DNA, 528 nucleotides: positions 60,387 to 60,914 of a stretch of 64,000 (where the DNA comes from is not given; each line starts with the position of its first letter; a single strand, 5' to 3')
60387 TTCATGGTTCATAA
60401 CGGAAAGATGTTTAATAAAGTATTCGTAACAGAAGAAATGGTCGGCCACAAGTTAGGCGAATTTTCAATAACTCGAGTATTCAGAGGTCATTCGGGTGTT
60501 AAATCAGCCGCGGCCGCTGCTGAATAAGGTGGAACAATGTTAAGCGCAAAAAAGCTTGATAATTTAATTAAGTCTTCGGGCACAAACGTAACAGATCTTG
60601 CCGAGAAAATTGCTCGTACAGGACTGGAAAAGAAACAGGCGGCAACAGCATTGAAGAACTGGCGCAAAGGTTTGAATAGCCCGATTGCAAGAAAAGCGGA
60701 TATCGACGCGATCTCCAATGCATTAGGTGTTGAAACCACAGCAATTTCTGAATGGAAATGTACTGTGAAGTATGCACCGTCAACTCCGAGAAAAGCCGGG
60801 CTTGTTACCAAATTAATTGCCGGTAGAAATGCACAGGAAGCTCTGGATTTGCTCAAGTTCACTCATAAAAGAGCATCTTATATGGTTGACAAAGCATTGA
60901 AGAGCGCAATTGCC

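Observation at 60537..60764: Ribosomal protein L22 fused to an N-terminal helix-turn-helix-like domain of about 75 aa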

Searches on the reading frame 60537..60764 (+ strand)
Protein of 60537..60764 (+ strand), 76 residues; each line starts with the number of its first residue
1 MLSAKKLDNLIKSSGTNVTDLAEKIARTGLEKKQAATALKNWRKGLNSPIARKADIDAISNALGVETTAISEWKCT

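Call 3: search_protein_families(library=pfam, proteins=[window:60537-60764:+], max_evalue=10)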
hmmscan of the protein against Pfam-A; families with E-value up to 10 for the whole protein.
window:60537-60764:+ (76 aa): 3 families
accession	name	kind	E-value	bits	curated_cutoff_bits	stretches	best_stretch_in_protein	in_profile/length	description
PF14549.12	P22_Cro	-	0.06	13.6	30.2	1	57-74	13-30/60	DNA-binding transcriptional regulator Cro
PF13805.11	Pil1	-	0.06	13.3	27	1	4-72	55-114/265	Eisosome component PIL1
PF13443.12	HTH_26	-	0.12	13.1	22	1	6-65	1-52/63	Cro/C1-type HTH DNA-binding domain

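Call 4: search_protein_families(library=ncbifam, proteins=[window:60537-60764:+], max_evalue=10)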
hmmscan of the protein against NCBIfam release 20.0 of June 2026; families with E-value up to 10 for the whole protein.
window:60537-60764:+ (76 aa): 2 families
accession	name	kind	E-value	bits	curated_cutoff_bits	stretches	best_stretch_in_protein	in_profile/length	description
NF046037.1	carphisopro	domain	0.005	17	38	2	57-74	12-29/54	carph-isopro domain-containing protein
NF053536.1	DarG_fam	subfamily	0.044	13.9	70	1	11-59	33-85/131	DarG family dialkylresorcinol biosynthesis protein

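Call 11: search_solved_structures(query=A2, max_evalue=10, show_alignments=3)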
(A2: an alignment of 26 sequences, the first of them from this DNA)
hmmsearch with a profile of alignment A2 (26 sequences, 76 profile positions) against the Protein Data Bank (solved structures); distinct sequences matched with E-value up to 10: 14.
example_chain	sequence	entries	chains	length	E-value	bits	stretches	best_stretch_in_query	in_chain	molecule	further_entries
5w8y_A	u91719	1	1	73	0.0066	19.8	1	52-75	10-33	protein XPH1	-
3bd1_A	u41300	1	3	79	0.077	16.4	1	52-75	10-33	Cro protein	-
7oxd_A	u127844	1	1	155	0.098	16.1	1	22-72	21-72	ShTniQ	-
7n6i_A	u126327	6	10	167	0.11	15.9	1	22-72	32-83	TniQ (Homology model) | TniQ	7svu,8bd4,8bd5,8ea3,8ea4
8rdu_C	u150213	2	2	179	0.12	15.8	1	22-72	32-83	TniQ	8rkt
7t5u_A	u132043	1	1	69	0.2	15.1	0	4-24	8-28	Helix-turn-helix domain-containing protein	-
9k80_A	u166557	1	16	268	0.4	14.1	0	8-41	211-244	Fiber-n6-Zn1-HEHE-5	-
8q84_K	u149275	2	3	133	0.5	13.8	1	3-43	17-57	DASH complex subunit DAD2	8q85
8h9f_M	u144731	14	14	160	0.62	13.5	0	5-34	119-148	ATP synthase subunit d, mitochondrial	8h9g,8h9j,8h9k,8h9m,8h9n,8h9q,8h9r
7wjt_A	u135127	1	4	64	0.73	13.3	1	5-34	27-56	Isoform 2 of Transmembrane protein 266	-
2kpj_A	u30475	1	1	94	1.1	12.7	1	40-72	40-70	SOS-response transcriptional repressor, LexA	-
4evm_A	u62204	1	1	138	1.4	12.3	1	24-51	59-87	Thioredoxin family protein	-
2da4_A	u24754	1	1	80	1.5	12.3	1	27-73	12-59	Hypothetical protein DKFZp686K21156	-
6w2q_A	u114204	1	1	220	3.5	11.1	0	10-28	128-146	Junction 34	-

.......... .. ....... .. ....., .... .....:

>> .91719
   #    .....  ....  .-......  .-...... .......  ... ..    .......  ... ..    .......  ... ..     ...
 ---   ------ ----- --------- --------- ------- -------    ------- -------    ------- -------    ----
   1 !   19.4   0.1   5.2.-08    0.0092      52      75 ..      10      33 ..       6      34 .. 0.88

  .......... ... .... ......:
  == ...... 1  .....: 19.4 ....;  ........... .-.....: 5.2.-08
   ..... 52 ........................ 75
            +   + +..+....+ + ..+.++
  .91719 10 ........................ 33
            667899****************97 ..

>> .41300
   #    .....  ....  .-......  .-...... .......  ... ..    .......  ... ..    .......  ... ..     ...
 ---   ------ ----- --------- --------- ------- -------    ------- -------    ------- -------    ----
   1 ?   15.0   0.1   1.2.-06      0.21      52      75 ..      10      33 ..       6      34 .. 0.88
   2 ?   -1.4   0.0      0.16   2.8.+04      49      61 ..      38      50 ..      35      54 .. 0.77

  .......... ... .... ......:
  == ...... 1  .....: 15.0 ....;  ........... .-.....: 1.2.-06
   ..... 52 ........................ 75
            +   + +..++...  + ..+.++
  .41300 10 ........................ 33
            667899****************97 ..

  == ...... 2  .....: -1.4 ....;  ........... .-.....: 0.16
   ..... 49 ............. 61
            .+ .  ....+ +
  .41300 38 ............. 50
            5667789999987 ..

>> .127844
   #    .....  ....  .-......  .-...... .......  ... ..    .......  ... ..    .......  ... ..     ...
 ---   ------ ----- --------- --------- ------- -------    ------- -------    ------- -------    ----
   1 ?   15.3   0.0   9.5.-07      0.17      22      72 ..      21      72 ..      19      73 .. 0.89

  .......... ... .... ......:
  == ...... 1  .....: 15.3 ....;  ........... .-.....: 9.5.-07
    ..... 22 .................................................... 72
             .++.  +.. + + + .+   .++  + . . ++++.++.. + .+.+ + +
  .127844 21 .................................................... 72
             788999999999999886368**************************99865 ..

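Call 13: find_related_loci(query=A2, collection=genome_contigs, flank=2500)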
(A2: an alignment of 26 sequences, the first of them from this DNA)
Query A2 (76 aa) in genome_contigs; peptide patterns used: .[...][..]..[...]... (x = any residue, [..] = any of these).
196 stretches matched a pattern; 177 encode a relative of the query (tblastn E <= 1e-3); the best 80 are kept; 80 distinct loci.
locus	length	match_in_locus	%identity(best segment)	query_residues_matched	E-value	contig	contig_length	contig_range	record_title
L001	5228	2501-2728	84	1-76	2e-40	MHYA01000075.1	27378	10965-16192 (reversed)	MAG: Planctomycetes bacterium GWF2_42_9 gwf2_scaffold_2134, whole genome shotgun sequence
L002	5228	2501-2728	74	1-76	2e-35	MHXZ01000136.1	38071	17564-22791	MAG: Planctomycetes bacterium GWF2_41_51 gwf2_scaffold_9575, whole genome shotgun sequence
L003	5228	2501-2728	72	1-76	3e-35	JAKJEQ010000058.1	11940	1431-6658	MAG: Planctomycetota bacterium isolate UR.bin163 NODE_58_length_11940_cov_2.355475, whole genome shotgun sequence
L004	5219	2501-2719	71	1-73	3e-31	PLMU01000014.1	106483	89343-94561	MAG: Phycisphaerales bacterium isolate fen_1357 73.20120800_E2X.42_contig_1274, whole genome shotgun sequence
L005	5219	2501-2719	70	1-73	4e-30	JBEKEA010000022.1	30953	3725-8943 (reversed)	MAG: Sedimentisphaerales bacterium isolate SPRUCE 196 SPRUCE_196_22, whole genome shotgun sequence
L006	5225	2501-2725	64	1-75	1e-29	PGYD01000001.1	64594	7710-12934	MAG: Planctomycetes bacterium HGW-Planctomycetes-1 bjp_ig2158_scaffold_121, whole genome shotgun sequence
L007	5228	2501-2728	62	1-76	2e-29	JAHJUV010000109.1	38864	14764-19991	MAG: Planctomycetota bacterium isolate OSL_A.mb.29 OSL_A.mb.29_k141_146719, whole genome shotgun sequence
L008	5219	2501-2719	66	1-73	6e-29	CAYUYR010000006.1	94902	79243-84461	MAG TPA_asm: uncultured Planctomycetaceae bacterium isolate SRP141376_co2_344 genome assembly, contig: NODE_595_length_9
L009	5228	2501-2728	61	1-76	3e-28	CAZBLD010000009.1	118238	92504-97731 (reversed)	MAG TPA_asm: uncultured Planctomycetaceae bacterium isolate binchicken_co376_317 genome assembly, contig: NODE_82_length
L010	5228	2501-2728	61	1-76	2e-27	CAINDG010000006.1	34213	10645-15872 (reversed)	MAG: uncultured planctomycete isolate A14_bin-1425 genome assembly, contig: bin-1425:06/54, whole genome shotgun sequenc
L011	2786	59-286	58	1-76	3e-27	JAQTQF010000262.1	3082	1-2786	MAG: Phycisphaerae bacterium isolate STB_133 NODE_128187_length_3082_cov_2.213198_Sandtown_B, whole genome shotgun seque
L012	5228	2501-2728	58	1-76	5e-27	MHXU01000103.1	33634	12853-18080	MAG: Planctomycetes bacterium GWC2_45_44 gwc2_scaffold_2992, whole genome shotgun sequence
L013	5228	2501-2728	55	1-76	6e-27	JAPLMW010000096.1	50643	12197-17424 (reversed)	MAG: Phycisphaerae bacterium isolate LacPavin_0920_SED3_MAG_44_51 LacPavin_0920_SED3_scaffold_699418, whole genome shotg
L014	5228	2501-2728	57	1-76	1e-26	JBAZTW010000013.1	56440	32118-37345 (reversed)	MAG: Phycisphaerae bacterium isolate SO_2017_GW1_212 NODE_2972_length_56440_cov_1.452098_OW334_2017, whole genome shotgu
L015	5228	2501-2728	55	1-76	2e-25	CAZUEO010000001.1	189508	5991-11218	MAG TPA_asm: uncultured Planctomycetaceae bacterium isolate binchicken_co100_410 genome assembly, contig: NODE_34_length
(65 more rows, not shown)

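Call 20: search_protein_representatives(alignment_id=A2)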
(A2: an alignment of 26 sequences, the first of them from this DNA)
Query: 26 sequences, 76 profile positions. Proteins with E-value up to 0.001 (for the whole library): 75; up to 1e-10: 34; up to 1e-30: 0. The best 75 are listed.
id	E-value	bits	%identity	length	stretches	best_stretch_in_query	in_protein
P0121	7.2e-29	115.9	-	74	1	1-73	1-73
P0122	7.7e-29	115.8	-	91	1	1-76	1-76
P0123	1.7e-28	114.6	-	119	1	1-76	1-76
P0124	4.6e-28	113.3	-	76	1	1-76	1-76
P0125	5.8e-28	113.0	-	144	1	1-76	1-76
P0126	3.0e-27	110.7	-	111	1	1-76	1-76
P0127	4.1e-27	110.2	-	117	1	1-76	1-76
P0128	1.4e-26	108.5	-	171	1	1-75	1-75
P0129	4.6e-26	106.9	-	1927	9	34-66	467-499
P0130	2.1e-24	101.5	-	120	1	1-76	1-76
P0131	1.3e-23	99.0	-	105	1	1-71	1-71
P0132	1.5e-22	95.7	-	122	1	1-76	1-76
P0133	1.5e-22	95.7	-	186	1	1-69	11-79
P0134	4.9e-21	90.8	-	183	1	1-76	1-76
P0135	3.3e-20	88.1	-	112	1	18-75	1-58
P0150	7.4e-12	61.4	-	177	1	2-72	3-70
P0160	2.0e-08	50.3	-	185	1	3-75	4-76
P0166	2.4e-07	46.9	-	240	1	13-65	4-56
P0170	2.8e-06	43.5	-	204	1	12-75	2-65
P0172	4.7e-06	42.7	-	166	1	2-72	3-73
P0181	4.3e-05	39.7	-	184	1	4-75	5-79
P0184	6.4e-05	39.1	-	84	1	3-72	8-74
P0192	4.0e-04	36.6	-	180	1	2-72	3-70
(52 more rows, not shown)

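Call 26: find_homologous_proteins(query=P0160, max_evalue=0.001)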
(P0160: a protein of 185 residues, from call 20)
Query P0160 (185 aa): 797 proteins with E <= 0.001 among 2471 candidates; the best 120 are listed.
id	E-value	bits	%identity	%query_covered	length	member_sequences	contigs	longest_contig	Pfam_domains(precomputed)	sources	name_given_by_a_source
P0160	3.5e-112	390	100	100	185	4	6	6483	PF00237.25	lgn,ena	-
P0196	2.4e-81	290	75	100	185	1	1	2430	PF00237.25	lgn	-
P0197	3.0e-81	289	74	99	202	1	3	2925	PF00237.25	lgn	-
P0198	5.4e-81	288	75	99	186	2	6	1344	PF00237.25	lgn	-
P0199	1.3e-80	287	75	100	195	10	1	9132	PF00237.25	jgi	-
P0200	8.8e-80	284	74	100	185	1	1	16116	PF00237.25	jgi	jgi:large subunit ribosomal protein L22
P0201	4.0e-79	282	73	100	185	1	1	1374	PF00237.25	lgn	-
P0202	4.9e-77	276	76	93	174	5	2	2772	PF00237.25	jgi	jgi:large subunit ribosomal protein L22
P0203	3.1e-74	266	69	100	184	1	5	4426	PF00237.25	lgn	-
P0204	1.5e-71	258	69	98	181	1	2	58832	PF00237.25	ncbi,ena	-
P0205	3.3e-71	257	72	91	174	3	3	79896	PF00237.25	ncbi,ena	-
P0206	1.0e-69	252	67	97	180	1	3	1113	PF00237.25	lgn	-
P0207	1.6e-68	248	67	98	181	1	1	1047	PF13560.13,PF00237.25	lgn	-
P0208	1.7e-68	248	69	90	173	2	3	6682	PF00237.25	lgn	-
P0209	5.5e-68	246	64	100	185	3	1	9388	PF00237.25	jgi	jgi:large subunit ribosomal protein L22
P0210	6.7e-68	246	70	87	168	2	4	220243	PF00237.25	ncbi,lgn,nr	ncbi:50S ribosomal protein L22 [Phycisphaerales bacterium]|nr:50S ribosomal protein L22 [Phycisphaer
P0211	9.3e-68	245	63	97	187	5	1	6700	PF00237.25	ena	-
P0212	1.7e-67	245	65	98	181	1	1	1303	PF00237.25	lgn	-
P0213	2.3e-67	244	65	97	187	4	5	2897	PF00237.25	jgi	-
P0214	3.4e-67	244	64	99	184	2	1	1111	PF00237.25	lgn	-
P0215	3.6e-67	243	65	97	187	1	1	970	PF00237.25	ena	-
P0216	3.6e-67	243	65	98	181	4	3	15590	PF00237.25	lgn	-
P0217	4.3e-67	243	64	97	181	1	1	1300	PF00237.25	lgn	-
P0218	4.3e-67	243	64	99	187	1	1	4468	PF00237.25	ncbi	-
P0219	4.9e-67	243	65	98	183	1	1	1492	PF00237.25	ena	-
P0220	5.0e-67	243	67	92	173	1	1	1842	PF00237.25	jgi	jgi:large subunit ribosomal protein L22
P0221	7.6e-67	242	64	97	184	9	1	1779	PF00237.25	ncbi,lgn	-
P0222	1.5e-66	241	64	97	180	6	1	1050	PF00237.25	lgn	-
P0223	3.2e-66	240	64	97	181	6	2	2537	PF13560.13,PF00237.25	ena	-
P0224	3.7e-66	240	63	97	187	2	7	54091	PF00237.25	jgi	-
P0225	4.2e-66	240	64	97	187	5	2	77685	PF00237.25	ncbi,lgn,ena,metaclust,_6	metaclust:\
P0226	4.3e-66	240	63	97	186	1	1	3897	PF00237.25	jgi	jgi:large subunit ribosomal protein L22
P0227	5.9e-66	240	67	90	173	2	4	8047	PF00237.25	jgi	jgi:large subunit ribosomal protein L22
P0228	8.3e-66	239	62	97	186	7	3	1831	PF00237.25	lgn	-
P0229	1.3e-65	238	61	99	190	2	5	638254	PF00237.25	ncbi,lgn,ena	-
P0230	1.8e-65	238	64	98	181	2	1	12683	PF13560.13,PF00237.25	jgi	jgi:large subunit ribosomal protein L22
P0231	2.3e-65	238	62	97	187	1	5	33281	PF00237.25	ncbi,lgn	-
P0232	2.5e-65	237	65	88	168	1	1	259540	PF00237.25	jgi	jgi:large subunit ribosomal protein L22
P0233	2.9e-65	237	67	87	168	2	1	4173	PF00237.25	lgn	-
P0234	3.3e-65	237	61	98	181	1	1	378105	PF00237.25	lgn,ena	-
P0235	3.4e-65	237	66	90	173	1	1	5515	PF00237.25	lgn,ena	-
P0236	3.9e-65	237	64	98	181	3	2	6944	PF13560.13,PF00237.25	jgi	-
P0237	4.1e-65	237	62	97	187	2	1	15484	PF00237.25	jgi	jgi:large subunit ribosomal protein L22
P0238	6.3e-65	236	64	92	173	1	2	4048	PF00237.25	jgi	jgi:large subunit ribosomal protein L22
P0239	1.3e-64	235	65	97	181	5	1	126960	PF00237.25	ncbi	-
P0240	1.6e-64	235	64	98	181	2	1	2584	PF00237.25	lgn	-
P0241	1.8e-64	235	62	98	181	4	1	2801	PF13560.13,PF00237.25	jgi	jgi:large subunit ribosomal protein L22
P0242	2.6e-64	234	62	97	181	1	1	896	PF00237.25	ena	-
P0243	3.3e-64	234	62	97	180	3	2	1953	PF00237.25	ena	-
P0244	3.5e-64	234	60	98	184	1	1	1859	PF00237.25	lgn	-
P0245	3.8e-64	234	65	95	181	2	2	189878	PF00237.25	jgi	jgi:large subunit ribosomal protein L22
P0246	4.2e-64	233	64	98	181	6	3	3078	PF00237.25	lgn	-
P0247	4.3e-64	233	61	99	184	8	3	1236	PF00237.25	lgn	-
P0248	4.5e-64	233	62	97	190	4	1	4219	PF00237.25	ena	-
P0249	4.7e-64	233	61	98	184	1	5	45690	PF00237.25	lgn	-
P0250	4.8e-64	233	60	98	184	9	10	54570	PF00237.25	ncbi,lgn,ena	ncbi:MAG: 50S ribosomal protein L22 [Phycisphaerales bacterium]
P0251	4.8e-64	233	62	98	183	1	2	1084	PF00237.25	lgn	-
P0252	5.0e-64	233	60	98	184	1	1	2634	PF00237.25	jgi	-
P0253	5.4e-64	233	63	98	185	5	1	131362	PF00237.25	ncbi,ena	-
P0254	5.4e-64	233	62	98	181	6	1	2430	PF13560.13,PF00237.25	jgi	jgi:large subunit ribosomal protein L22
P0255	7.4e-64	233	61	97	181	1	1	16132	PF00237.25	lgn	-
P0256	7.7e-64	233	63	98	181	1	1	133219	PF13560.13,PF00237.25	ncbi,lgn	-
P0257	9.0e-64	232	62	98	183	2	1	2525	PF00237.25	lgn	-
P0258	9.9e-64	232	64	98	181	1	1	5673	PF13560.13,PF00237.25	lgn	-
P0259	9.9e-64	232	61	98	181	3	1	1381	PF13560.13,PF00237.25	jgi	jgi:large subunit ribosomal protein L22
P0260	1.0e-63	232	64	98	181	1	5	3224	PF00237.25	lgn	-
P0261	1.0e-63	232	63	96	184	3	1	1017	PF00237.25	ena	-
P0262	1.2e-63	232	59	100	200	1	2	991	PF00237.25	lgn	-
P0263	1.3e-63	232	62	97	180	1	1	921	PF00237.25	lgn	-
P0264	1.4e-63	232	62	98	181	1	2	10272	PF00237.25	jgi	jgi:large subunit ribosomal protein L22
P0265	1.6e-63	232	64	90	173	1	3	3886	PF00237.25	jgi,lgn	jgi:large subunit ribosomal protein L22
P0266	1.7e-63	231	65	90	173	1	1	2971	PF00237.25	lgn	-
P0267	2.0e-63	231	62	97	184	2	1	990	PF00237.25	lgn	-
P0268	2.6e-63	231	63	98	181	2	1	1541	PF00237.25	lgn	-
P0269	2.8e-63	231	62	98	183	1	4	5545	PF00237.25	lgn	-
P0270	3.2e-63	231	62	99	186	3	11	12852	PF00237.25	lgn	-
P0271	3.5e-63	231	62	97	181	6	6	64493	PF00237.25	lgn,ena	-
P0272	3.7e-63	230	63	97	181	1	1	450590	PF13560.13,PF00237.25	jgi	jgi:large subunit ribosomal protein L22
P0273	3.9e-63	230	66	94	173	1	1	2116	PF00237.25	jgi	-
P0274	5.7e-63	230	62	97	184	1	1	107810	PF00237.25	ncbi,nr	ncbi:MAG: 50S ribosomal protein L22 [Planctomycetota bacterium]|nr:50S ribosomal protein L22 [Planct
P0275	6.4e-63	230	61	100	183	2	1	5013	PF13560.13,PF00237.25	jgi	jgi:large subunit ribosomal protein L22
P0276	6.7e-63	230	60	99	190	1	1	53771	PF00237.25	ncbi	-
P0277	7.7e-63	229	60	99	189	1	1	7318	PF00237.25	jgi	jgi:large subunit ribosomal protein L22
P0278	7.8e-63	229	62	98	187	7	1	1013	PF00237.25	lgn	-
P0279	8.1e-63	229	63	99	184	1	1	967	PF00237.25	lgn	-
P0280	8.3e-63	229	59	97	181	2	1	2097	PF00237.25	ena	-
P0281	1.1e-62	229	62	98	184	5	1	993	PF13560.13,PF00237.25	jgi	jgi:large subunit ribosomal protein L22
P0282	1.1e-62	229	62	98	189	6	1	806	PF00237.25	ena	-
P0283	1.2e-62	229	60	97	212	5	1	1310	PF00237.25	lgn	-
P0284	1.2e-62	229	61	97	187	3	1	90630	PF00237.25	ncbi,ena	-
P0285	1.6e-62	228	62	97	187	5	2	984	PF00237.25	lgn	-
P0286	1.6e-62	228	63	97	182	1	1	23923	PF00237.25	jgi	jgi:large subunit ribosomal protein L22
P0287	2.4e-62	228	62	97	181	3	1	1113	PF13560.13,PF00237.25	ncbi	-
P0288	2.4e-62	228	60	98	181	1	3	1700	PF13560.13,PF00237.25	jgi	jgi:large subunit ribosomal protein L22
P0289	2.4e-62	228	61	97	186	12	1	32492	PF00237.25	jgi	jgi:large subunit ribosomal protein L22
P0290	2.4e-62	228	62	98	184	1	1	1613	PF00237.25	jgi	jgi:large subunit ribosomal protein L22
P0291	2.8e-62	228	60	98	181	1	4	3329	PF00237.25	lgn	-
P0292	2.9e-62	228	60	97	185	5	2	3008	PF00237.25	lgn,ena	-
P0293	3.2e-62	227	60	98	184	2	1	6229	PF13560.13,PF00237.25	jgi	jgi:large subunit ribosomal protein L22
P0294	3.4e-62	227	67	87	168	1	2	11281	PF00237.25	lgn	-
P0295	3.6e-62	227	62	97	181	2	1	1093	PF00237.25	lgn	-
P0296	4.0e-62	227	61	98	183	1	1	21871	PF00237.25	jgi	jgi:large subunit ribosomal protein L22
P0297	4.1e-62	227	64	94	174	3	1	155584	PF00237.25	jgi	jgi:large subunit ribosomal protein L22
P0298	4.5e-62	227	60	98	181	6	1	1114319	PF00237.25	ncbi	ncbi:MAG: hypothetical protein Phyf2KO_06060 [Phycisphaerales bacterium]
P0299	4.9e-62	227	61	98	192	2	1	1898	PF00237.25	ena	-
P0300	4.9e-62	227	62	98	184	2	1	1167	PF00237.25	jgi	jgi:large subunit ribosomal protein L22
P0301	5.2e-62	227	57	97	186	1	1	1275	PF00237.25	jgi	jgi:large subunit ribosomal protein L22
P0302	5.8e-62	227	61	98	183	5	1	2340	PF00237.25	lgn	-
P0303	5.9e-62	227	62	98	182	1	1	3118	PF00237.25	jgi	jgi:large subunit ribosomal protein L22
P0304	6.2e-62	226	60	98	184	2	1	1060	PF00237.25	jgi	-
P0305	6.3e-62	226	61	98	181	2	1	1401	PF13560.13,PF00237.25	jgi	jgi:large subunit ribosomal protein L22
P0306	6.9e-62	226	57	100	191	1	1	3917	PF00237.25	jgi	jgi:large subunit ribosomal protein L22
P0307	7.5e-62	226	62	98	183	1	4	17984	PF00237.25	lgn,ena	-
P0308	8.4e-62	226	63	98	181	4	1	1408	PF00237.25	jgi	jgi:large subunit ribosomal protein L22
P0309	1.0e-61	226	63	97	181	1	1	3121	PF00237.25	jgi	-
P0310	1.1e-61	226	60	98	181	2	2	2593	PF00237.25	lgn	-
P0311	1.1e-61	226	62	98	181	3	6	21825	PF13560.13,PF00237.25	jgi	jgi:large subunit ribosomal protein L22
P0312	1.2e-61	225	61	98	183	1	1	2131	PF00237.25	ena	-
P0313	1.2e-61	225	65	89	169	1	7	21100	PF00237.25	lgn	-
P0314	1.2e-61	225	60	98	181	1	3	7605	PF13560.13,PF00237.25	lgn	-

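Call 27: predict_structure(alignment_id=A2)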
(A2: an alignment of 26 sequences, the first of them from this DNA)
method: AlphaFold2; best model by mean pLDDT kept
length: 76 residues; sequences in the alignment: 26
mean_pLDDT: 81.2   pTM: 0.67
mean pLDDT of the five models: 81.2, 79.3, 77.4, 76.6, 72.4
residues with pLDDT >= 90: 2; 70-90: 67; 50-70: 3; < 50: 4
segments of 3 or more residues with pLDDT < 50: 73-76
pLDDT, mean of each block of 10 residues (from residue 1): 80 83 86 89 84 85 82 49
secondary structure, 60 per line:
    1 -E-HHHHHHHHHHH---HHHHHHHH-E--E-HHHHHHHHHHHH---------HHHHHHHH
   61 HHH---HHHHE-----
elements in order: H4-14 H18-25 H32-43 H53-63 H67-70

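Call 32: fold_search(model_id=the predicted structure, library=pdb)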
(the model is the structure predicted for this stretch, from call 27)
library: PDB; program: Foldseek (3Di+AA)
matches with E <= 10: 241; with E <= 0.001: 0
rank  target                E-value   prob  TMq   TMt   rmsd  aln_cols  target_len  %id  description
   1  2kpj_MODEL_1_A        2.3e-02  1.00  0.66  0.54   4.7        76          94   17  Solution Structure Of Protein SOS-response transcriptional repressor, LexA From Eubacterium rectale. Northeast (released 2009-11-17)
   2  7t5u                  3.0e-02  1.00  0.64  0.72   3.0        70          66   26  Structure of E. coli MS115-1 CapH N-terminal domain (released 2022-09-14)
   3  3qq6_B                5.8e-02  1.00  0.64  0.70   2.9        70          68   21  The N-terminal DNA binding domain of SinR from Bacillus subtilis (released 2011-06-15)
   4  6b9r_C                6.5e-02  1.00  0.61  0.12   3.1        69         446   22  Streptomyces albus HEPD with substrate 2-hydroxyethylphosphonate (2-HEP) and Fe(II) bound (released 2017-12-20)
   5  2bnn_B                7.3e-02  0.99  0.61  0.28   3.2        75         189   17  The structure of Hydroxypropylphosphonic acid epoxidase from S. wedmorenis in complex with fosfomycin (released 2005-10-05)
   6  6b9r_A                7.8e-02  1.00  0.59  0.12   3.1        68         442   22  Streptomyces albus HEPD with substrate 2-hydroxyethylphosphonate (2-HEP) and Fe(II) bound (released 2017-12-20)
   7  2b5a_A                8.2e-02  1.00  0.63  0.62   2.5        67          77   18  C.BclI, Control Element of the BclI Restriction-Modification System (released 2006-01-03)
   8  1pra_MODEL_1_A        8.2e-02  0.99  0.58  0.63   5.8        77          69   17  DETERMINATION OF THE NUCLEAR MAGNETIC RESONANCE SOLUTION STRUCTURE OF THE DNA-BINDING DOMAIN (RESIDUES 1 TO 69 (released 1993-10-31)
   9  3jxb_C                8.7e-02  1.00  0.65  0.73   2.9        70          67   14  Crystal structure of the P22 c2 repressor protein in complex with synthetic operator 9C (released 2010-01-19)
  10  2b5a_B                9.3e-02  1.00  0.63  0.64   2.5        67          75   18  C.BclI, Control Element of the BclI Restriction-Modification System (released 2006-01-03)
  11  1zz6_A                9.3e-02  1.00  0.66  0.30   3.0        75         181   16  Crystal Structure of Apo-HppE (released 2005-07-26)
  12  3zkc_A                9.8e-02  1.00  0.65  0.78   2.7        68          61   19  Crystal structure of the master regulator for biofilm formation SinR in complex with DNA. (released 2013-03-06)
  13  3jxb_D                1.0e-01  1.00  0.65  0.74   3.0        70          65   14  Crystal structure of the P22 c2 repressor protein in complex with synthetic operator 9C (released 2010-01-19)
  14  3zkc_B                1.0e-01  1.00  0.63  0.74   2.9        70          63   18  Crystal structure of the master regulator for biofilm formation SinR in complex with DNA. (released 2013-03-06)
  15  2b5a_C                1.2e-01  1.00  0.62  0.62   2.5        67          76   18  C.BclI, Control Element of the BclI Restriction-Modification System (released 2006-01-03)
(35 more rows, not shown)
